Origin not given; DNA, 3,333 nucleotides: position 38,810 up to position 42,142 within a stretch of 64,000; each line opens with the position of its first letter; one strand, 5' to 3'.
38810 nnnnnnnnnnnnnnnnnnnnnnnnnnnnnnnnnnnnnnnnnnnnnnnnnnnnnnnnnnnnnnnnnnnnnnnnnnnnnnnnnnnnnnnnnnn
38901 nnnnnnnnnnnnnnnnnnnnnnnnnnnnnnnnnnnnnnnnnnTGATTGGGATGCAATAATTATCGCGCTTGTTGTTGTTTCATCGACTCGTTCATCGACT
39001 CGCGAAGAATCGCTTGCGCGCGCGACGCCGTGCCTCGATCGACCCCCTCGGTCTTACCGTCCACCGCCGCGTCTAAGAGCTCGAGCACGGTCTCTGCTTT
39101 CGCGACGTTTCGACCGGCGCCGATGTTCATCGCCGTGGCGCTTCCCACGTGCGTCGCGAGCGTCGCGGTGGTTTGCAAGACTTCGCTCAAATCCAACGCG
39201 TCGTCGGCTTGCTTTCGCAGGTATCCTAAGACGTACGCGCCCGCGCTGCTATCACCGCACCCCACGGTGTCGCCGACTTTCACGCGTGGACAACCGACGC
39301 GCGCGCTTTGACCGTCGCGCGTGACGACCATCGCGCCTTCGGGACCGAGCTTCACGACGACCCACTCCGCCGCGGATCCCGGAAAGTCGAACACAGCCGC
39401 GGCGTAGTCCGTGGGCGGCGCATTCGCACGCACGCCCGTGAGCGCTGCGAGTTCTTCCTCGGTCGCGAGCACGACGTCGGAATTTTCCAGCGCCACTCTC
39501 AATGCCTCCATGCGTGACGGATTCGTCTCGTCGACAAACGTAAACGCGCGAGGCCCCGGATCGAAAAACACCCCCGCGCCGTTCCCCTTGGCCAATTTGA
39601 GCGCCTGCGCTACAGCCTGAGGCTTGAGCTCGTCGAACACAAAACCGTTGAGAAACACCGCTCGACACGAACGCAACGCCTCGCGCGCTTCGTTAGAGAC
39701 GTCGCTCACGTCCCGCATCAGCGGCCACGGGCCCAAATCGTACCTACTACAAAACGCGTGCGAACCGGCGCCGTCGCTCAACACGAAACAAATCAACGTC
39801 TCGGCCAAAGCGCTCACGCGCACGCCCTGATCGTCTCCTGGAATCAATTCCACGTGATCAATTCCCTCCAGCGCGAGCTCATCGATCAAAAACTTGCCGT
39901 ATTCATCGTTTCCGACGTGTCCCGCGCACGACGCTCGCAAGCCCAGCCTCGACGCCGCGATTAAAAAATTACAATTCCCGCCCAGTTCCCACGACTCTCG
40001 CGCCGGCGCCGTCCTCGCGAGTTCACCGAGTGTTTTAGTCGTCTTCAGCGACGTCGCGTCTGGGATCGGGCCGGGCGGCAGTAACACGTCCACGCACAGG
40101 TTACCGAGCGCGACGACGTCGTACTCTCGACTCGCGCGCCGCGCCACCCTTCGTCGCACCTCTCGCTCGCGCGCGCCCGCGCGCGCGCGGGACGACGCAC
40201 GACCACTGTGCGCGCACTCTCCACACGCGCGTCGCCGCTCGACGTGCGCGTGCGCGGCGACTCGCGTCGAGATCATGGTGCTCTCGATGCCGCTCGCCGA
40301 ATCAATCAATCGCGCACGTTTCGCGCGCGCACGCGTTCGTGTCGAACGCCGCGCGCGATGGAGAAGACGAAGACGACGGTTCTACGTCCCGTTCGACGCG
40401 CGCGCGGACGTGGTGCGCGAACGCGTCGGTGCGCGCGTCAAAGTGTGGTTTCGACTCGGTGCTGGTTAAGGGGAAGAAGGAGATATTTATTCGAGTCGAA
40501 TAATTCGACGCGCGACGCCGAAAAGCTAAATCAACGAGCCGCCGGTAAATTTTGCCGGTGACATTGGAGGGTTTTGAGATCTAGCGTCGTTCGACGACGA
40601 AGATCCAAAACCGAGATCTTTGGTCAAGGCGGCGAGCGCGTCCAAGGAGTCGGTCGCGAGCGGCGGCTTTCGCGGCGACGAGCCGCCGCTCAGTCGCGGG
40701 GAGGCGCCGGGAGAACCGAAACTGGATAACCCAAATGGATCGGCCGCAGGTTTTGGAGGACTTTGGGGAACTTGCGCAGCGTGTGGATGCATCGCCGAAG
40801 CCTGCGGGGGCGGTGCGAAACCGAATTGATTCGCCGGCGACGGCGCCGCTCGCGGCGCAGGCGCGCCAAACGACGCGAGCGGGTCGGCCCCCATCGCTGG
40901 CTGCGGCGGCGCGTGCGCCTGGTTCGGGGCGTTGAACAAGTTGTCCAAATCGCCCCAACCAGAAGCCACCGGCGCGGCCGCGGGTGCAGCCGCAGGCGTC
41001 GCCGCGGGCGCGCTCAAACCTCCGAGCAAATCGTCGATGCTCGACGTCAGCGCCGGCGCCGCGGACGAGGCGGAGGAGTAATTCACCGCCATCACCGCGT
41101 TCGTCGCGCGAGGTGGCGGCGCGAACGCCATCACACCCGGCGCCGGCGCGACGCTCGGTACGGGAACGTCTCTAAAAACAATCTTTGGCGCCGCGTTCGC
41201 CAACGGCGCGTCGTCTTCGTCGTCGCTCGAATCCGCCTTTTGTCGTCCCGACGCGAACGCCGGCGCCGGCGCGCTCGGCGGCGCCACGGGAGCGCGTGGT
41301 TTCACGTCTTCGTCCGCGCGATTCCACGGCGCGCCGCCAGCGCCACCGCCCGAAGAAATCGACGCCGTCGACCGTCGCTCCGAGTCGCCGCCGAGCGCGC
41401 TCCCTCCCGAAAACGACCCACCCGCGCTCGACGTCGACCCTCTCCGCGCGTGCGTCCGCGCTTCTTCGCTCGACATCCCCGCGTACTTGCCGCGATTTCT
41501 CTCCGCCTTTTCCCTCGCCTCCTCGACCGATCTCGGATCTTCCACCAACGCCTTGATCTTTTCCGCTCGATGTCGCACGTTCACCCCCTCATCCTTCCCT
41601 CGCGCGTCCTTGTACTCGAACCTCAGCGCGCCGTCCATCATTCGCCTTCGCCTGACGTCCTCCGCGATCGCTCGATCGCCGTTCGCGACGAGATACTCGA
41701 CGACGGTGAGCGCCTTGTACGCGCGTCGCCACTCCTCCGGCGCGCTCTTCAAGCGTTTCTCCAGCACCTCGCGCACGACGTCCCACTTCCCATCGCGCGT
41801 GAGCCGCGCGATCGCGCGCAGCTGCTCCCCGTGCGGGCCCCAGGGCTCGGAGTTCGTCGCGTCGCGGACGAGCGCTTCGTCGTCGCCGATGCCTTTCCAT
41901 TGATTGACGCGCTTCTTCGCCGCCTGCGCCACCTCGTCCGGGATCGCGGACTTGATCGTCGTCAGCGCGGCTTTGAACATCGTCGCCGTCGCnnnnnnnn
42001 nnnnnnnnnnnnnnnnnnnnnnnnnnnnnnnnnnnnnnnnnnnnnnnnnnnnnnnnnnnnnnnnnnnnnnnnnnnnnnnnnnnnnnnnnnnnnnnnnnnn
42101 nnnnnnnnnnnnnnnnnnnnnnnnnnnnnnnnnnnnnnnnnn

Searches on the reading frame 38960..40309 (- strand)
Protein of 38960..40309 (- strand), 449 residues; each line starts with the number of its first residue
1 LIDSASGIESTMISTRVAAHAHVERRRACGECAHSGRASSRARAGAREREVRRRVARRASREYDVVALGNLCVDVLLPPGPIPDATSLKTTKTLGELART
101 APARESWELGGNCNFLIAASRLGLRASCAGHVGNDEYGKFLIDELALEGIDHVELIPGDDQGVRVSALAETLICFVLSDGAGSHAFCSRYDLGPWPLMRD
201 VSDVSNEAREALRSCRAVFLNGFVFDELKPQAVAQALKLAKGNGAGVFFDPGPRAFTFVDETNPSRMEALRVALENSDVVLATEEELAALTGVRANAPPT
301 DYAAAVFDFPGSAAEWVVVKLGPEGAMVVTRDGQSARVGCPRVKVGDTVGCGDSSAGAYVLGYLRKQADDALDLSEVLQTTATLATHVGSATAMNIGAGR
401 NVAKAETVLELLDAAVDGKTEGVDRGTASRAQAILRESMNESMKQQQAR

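Call 76: search_protein_families(library=pfam, proteins=[window:38960-40309:-], max_evalue=0.01)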
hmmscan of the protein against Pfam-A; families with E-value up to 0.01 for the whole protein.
window:38960-40309:- (449 aa): 1 family
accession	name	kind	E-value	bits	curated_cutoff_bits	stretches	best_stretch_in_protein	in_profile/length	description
PF00294.29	PfkB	-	1.2e-31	110.7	25.8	1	110-400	37-297/302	pfkB family carbohydrate kinase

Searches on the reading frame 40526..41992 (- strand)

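Call 76: search_protein_families(library=pfam, proteins=[window:40526-41992:-], max_evalue=0.01)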
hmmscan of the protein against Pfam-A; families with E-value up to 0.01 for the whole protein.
window:40526-41992:- (488 aa): 1 family
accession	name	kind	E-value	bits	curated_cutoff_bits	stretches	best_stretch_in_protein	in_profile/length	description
PF01417.26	ENTH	-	9.2e-34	116.6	24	1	39-155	5-123/124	ENTH domain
